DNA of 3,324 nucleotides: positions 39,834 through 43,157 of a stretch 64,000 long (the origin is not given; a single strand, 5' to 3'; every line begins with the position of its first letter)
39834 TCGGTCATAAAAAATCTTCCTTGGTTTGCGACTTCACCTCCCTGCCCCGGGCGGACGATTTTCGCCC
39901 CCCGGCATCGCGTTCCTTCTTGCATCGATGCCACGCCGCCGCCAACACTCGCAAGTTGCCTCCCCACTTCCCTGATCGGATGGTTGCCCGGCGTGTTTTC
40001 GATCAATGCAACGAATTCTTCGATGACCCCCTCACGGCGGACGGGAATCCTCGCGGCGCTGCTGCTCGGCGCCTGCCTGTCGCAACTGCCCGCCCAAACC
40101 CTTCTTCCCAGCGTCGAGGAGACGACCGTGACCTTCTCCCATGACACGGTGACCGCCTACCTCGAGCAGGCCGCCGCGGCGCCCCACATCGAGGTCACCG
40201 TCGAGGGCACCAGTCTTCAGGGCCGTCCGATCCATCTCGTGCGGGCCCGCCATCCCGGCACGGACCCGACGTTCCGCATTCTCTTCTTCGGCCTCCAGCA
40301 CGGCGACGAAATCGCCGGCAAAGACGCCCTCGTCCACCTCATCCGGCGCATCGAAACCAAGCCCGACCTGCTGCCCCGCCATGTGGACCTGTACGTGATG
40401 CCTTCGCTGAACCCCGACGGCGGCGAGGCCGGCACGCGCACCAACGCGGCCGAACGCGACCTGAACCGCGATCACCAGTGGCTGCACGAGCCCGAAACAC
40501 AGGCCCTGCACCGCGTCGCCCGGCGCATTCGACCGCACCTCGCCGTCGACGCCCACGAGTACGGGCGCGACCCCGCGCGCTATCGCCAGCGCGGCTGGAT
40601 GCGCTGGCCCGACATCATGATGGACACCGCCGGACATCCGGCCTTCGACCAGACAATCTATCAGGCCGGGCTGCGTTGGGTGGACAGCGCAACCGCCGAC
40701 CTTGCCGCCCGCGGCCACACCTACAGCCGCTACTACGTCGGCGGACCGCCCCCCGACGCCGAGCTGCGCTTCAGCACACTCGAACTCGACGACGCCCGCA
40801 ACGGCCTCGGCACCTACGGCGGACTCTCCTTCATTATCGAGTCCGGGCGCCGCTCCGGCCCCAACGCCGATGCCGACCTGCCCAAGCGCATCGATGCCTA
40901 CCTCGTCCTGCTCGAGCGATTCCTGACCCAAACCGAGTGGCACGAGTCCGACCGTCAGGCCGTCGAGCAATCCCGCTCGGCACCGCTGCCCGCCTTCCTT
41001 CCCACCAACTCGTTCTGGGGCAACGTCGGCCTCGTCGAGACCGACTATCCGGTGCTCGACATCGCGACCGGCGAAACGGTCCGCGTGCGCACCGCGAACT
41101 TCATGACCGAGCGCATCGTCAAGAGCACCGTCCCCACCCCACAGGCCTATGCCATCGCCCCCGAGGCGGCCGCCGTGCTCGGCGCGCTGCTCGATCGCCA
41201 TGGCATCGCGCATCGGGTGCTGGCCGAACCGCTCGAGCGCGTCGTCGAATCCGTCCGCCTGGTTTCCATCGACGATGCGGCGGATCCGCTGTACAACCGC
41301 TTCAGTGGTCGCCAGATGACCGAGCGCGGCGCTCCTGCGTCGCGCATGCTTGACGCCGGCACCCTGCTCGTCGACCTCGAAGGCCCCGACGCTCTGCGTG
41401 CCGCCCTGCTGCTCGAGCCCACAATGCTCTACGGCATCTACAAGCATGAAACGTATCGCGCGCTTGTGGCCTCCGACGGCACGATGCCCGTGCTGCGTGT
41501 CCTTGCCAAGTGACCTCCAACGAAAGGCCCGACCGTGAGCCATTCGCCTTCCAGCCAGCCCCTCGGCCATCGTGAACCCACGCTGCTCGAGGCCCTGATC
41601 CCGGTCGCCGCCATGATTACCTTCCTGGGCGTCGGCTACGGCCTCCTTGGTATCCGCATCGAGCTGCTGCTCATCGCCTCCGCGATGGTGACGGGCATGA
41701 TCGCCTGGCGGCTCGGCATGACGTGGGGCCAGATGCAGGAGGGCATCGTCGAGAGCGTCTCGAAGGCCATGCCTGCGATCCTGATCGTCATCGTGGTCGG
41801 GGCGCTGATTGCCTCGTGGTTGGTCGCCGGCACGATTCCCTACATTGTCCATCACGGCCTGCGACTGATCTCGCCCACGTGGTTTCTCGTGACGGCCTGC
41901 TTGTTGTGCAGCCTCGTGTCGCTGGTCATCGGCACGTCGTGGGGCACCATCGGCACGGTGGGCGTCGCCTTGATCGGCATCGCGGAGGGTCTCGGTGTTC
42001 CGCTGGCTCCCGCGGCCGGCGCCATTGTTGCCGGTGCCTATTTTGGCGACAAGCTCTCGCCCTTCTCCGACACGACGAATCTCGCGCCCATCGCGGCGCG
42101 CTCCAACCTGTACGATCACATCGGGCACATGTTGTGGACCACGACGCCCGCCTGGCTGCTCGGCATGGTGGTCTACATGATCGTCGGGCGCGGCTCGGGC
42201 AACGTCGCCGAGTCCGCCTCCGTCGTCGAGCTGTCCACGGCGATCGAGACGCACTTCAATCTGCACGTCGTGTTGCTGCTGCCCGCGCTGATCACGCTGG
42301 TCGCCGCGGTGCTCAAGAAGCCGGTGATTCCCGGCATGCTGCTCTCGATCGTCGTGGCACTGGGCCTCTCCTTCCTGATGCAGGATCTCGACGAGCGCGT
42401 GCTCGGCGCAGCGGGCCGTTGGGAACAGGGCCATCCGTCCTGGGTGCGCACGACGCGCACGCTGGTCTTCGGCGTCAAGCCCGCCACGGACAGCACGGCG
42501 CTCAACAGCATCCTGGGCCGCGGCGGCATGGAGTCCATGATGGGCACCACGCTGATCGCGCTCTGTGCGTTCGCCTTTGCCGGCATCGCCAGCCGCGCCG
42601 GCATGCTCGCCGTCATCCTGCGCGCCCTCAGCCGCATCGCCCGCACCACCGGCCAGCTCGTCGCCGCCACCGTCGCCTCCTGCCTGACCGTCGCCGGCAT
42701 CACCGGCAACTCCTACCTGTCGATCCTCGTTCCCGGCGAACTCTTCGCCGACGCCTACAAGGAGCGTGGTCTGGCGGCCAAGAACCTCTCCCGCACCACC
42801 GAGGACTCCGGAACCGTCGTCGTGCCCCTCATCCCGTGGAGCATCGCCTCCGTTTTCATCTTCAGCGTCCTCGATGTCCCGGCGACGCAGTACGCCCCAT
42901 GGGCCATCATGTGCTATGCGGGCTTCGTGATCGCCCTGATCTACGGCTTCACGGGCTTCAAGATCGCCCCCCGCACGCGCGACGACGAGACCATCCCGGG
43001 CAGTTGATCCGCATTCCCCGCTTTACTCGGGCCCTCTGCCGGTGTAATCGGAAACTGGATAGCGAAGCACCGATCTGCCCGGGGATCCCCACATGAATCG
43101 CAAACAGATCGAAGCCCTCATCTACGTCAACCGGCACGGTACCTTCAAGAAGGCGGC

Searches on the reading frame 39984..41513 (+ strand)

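Call 73: search_protein_families(library=pfam, proteins=[window:39984-41513:+], max_evalue=0.001)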
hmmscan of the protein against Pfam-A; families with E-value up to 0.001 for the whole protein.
window:39984-41513:+ (509 aa): 2 families
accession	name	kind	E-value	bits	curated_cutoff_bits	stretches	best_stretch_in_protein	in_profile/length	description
PF00246.29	Peptidase_M14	-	4.3e-12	46.7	21.6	1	57-167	2-136/286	Zinc carboxypeptidase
PF24827.1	AstE_AspA_cat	-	1.5e-05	25.1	25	1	100-187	6-94/192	Succinylglutamate desuccinylase/Aspartoacylase catalytic domain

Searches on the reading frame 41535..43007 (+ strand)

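Call 73: search_protein_families(library=pfam, proteins=[window:41535-43007:+], max_evalue=0.001)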
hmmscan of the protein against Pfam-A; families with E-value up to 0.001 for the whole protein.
window:41535-43007:+ (490 aa): 1 family
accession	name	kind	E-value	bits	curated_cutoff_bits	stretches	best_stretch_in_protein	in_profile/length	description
PF03553.21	Na_H_antiporter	-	4.1e-49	167.9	23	1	167-475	1-303/303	Na+/H+ antiporter family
